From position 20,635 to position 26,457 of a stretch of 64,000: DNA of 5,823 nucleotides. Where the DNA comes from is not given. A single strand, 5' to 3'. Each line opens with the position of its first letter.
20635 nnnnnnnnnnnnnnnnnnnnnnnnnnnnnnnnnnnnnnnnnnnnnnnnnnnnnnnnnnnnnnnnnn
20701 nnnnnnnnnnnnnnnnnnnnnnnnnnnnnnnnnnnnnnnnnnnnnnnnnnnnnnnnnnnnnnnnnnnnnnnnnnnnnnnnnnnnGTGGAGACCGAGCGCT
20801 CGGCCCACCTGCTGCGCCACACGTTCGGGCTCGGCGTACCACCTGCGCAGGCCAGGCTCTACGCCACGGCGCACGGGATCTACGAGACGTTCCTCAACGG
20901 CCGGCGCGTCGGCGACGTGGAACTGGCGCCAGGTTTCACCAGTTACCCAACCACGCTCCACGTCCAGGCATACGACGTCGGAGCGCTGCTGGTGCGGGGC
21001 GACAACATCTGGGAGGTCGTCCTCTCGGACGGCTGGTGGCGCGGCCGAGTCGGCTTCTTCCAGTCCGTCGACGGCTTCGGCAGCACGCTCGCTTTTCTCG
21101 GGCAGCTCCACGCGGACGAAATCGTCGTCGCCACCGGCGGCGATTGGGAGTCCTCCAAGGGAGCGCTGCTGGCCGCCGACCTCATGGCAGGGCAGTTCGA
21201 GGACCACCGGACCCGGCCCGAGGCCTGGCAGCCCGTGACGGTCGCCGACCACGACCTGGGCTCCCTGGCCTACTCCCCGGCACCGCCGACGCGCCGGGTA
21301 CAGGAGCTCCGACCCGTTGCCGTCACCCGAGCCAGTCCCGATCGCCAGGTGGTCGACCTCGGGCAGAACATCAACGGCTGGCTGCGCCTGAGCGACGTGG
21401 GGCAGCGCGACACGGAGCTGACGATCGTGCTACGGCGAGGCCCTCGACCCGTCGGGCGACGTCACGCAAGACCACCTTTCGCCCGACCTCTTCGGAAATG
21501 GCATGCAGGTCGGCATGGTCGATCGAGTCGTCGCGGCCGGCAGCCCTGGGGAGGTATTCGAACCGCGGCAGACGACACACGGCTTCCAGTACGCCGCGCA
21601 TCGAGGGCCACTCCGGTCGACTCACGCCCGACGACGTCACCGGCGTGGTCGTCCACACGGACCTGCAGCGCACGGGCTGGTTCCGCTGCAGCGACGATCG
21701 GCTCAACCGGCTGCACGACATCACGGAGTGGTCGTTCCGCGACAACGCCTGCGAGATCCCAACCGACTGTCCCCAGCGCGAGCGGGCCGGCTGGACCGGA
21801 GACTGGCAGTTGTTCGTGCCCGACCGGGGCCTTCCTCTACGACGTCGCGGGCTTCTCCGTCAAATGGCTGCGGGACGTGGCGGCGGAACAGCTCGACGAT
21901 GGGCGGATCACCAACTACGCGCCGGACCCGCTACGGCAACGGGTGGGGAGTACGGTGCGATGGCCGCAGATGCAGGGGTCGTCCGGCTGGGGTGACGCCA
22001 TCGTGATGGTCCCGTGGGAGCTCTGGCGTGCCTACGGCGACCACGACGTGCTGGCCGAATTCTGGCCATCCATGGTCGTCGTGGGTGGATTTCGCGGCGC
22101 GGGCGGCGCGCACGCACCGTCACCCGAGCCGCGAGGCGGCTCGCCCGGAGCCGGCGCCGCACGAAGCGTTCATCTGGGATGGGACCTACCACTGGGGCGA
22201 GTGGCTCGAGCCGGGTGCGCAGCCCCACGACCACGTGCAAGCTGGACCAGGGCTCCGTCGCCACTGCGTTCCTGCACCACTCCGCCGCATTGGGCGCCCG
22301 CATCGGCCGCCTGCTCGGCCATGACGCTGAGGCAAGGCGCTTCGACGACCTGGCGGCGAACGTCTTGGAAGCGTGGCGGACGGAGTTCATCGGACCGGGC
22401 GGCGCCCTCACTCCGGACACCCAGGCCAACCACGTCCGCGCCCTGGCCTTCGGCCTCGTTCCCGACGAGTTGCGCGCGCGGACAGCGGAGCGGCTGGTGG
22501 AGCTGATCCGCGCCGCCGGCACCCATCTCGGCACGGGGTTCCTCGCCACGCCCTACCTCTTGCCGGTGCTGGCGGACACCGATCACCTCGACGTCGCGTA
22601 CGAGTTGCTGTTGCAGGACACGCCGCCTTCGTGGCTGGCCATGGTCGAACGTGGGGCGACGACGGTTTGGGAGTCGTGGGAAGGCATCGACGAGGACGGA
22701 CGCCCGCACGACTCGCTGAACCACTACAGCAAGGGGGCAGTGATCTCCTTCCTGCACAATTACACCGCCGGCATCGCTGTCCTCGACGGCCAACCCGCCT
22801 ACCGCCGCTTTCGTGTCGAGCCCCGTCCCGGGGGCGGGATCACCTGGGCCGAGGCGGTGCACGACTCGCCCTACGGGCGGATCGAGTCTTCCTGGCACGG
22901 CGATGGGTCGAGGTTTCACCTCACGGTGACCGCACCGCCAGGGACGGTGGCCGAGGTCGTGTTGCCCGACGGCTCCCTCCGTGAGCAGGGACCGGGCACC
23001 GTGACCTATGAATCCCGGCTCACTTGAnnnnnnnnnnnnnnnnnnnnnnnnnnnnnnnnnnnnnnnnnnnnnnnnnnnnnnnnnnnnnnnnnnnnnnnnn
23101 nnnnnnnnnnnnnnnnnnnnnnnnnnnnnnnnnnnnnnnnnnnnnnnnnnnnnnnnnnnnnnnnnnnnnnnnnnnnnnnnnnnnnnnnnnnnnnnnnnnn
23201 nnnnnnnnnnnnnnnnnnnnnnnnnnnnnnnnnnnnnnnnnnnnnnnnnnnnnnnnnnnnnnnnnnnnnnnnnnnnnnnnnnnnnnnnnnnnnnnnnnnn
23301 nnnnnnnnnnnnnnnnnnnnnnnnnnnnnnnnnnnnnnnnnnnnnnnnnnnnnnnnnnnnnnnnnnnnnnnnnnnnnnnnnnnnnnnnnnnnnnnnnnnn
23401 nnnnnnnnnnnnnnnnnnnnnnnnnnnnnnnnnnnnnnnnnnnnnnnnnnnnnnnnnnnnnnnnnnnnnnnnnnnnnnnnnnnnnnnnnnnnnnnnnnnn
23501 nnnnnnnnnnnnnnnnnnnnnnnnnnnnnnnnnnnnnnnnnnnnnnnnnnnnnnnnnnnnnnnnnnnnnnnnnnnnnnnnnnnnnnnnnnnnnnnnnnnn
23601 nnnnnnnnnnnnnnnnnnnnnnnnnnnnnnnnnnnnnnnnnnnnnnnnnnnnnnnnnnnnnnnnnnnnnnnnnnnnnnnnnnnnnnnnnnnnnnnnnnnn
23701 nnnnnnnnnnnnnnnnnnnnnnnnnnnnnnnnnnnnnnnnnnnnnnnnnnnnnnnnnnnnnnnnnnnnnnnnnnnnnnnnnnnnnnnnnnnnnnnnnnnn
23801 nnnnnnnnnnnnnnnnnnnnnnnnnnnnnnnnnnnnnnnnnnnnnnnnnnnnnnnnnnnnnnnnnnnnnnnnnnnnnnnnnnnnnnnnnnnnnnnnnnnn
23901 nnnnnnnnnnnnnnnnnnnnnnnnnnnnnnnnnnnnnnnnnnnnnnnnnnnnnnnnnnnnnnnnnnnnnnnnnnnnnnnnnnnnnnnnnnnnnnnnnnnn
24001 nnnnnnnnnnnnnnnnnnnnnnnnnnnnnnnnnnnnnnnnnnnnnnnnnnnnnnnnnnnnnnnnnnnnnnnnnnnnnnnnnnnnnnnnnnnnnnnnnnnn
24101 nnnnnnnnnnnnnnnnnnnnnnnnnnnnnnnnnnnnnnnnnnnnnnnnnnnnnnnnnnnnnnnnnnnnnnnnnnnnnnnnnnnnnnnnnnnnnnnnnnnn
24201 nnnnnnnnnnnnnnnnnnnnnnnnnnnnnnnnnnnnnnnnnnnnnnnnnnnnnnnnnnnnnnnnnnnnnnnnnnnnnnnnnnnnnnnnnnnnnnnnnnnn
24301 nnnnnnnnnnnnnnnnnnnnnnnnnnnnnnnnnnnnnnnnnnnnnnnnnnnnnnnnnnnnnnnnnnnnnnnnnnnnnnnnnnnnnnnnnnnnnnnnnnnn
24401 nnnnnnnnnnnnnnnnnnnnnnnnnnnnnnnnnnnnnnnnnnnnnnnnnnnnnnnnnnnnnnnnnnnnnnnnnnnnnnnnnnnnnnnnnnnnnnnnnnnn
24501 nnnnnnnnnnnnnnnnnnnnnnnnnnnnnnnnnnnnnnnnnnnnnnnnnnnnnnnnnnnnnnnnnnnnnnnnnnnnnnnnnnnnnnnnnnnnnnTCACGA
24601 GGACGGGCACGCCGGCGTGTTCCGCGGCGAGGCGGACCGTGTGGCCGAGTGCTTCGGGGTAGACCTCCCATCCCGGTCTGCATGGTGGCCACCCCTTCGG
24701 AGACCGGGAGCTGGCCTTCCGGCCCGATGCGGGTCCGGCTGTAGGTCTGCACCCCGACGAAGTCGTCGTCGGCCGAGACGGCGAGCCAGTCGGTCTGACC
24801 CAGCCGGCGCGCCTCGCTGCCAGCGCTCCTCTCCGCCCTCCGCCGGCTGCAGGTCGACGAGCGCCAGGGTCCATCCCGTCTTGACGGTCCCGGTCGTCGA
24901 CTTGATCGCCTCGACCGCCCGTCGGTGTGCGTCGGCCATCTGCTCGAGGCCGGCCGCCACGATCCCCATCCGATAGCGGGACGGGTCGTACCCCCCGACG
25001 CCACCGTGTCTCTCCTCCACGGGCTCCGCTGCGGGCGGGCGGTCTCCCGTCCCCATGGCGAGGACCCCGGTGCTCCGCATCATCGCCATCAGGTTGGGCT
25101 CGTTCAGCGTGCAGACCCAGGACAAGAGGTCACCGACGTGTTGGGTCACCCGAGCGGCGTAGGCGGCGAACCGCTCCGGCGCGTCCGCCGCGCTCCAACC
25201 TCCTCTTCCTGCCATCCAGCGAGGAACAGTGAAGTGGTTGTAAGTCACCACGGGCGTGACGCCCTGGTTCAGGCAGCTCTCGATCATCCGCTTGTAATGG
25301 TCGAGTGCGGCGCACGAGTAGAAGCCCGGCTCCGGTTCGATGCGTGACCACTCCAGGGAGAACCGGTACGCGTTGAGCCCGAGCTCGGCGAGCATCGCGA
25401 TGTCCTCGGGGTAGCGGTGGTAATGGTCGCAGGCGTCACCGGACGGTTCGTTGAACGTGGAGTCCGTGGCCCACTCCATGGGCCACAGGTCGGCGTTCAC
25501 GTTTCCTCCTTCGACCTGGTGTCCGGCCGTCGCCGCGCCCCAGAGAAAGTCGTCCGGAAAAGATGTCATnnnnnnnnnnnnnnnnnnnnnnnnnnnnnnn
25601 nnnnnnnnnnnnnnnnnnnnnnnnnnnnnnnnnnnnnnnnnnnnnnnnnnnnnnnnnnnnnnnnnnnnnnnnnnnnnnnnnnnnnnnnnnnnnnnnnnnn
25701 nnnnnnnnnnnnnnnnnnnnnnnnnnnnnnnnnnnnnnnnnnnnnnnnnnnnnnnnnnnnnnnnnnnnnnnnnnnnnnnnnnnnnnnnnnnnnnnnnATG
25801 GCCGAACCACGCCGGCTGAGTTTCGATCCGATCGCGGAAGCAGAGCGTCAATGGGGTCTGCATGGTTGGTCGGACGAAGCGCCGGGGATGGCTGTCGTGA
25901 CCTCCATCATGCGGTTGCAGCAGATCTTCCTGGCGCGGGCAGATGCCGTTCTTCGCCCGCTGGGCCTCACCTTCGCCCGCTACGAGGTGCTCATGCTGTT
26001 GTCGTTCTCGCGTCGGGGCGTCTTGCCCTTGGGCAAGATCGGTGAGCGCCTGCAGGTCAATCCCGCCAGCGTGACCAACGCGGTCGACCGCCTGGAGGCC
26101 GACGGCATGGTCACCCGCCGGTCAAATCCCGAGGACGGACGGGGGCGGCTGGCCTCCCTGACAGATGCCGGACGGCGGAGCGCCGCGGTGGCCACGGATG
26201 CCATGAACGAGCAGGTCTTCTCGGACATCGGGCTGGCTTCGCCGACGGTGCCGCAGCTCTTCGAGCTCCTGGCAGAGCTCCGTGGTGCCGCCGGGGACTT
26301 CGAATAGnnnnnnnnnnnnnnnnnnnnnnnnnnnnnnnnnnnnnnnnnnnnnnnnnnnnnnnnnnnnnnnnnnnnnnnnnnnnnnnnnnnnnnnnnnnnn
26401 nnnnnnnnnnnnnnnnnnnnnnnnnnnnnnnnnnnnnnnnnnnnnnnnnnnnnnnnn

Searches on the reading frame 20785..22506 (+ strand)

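Call 11: search_protein_families(library=pfam, proteins=[window:20785-22506:+])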
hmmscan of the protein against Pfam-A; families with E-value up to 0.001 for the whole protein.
window:20785-22506:+ (573 aa): 2 families
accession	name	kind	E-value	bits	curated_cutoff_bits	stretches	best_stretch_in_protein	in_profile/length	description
PF08531.16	Bac_rhamnosid_N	-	2.3e-32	112.6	25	1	20-168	3-157/172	Alpha-L-rhamnosidase N-terminal domain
PF17389.8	Bac_rhamnosid6H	-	6e-17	62.4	24.5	1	343-430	50-127/339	Bacterial alpha-L-rhamnosidase 6 hairpin glycosidase domain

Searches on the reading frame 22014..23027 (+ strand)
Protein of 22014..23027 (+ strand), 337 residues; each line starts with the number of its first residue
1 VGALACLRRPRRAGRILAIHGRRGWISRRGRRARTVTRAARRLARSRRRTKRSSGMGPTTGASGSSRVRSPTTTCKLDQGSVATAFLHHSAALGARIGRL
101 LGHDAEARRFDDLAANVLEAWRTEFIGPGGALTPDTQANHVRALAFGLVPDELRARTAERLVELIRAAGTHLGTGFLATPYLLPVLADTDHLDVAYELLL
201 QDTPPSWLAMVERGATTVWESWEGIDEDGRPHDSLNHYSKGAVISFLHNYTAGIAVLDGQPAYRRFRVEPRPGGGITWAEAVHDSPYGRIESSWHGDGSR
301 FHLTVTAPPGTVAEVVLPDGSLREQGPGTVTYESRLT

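Call 11: search_protein_families(library=pfam, proteins=[window:22014-23027:+])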
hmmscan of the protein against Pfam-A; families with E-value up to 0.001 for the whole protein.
window:22014-23027:+ (337 aa): 2 families
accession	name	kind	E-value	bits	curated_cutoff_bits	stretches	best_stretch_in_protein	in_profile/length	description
PF17389.8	Bac_rhamnosid6H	-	1.1e-47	163.4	24.5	1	78-250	166-338/339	Bacterial alpha-L-rhamnosidase 6 hairpin glycosidase domain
PF17390.7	Bac_rhamnosid_C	-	2.4e-21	75.8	22.1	1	258-324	4-70/78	Bacterial alpha-L-rhamnosidase C-terminal domain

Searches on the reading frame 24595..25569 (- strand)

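Call 11: search_protein_families(library=pfam, proteins=[window:24595-25569:-])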
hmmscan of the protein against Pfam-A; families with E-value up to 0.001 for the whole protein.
window:24595-25569:- (324 aa): 1 family
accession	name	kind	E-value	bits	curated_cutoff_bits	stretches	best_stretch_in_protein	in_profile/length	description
PF00232.24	Glyco_hydro_1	-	9e-44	150.1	22.6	1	3-173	4-182/453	Glycosyl hydrolase family 1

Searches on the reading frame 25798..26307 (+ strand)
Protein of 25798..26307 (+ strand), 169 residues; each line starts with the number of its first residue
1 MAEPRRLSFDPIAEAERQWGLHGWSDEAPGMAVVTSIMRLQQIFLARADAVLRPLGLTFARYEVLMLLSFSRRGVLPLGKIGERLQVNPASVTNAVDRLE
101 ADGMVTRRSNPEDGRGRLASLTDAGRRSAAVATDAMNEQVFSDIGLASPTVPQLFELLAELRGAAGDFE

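Call 11: search_protein_families(library=pfam, proteins=[window:25798-26307:+])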
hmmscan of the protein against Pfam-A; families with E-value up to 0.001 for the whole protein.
window:25798-26307:+ (169 aa): 4 families
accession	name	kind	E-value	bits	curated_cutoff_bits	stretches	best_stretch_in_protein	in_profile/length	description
PF12802.13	MarR_2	-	1.9e-12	47.6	27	1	55-115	1-60/61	MarR family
PF01047.28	MarR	-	2.1e-12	47.2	24.6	1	60-115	4-57/59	MarR family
PF01325.25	Fe_dep_repress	-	9.1e-05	23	26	1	78-106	25-53/60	Iron dependent repressor, N-terminal DNA binding domain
PF00392.27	GntR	-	0.00038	20.5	27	1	76-109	24-58/64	Bacterial regulatory proteins, gntR family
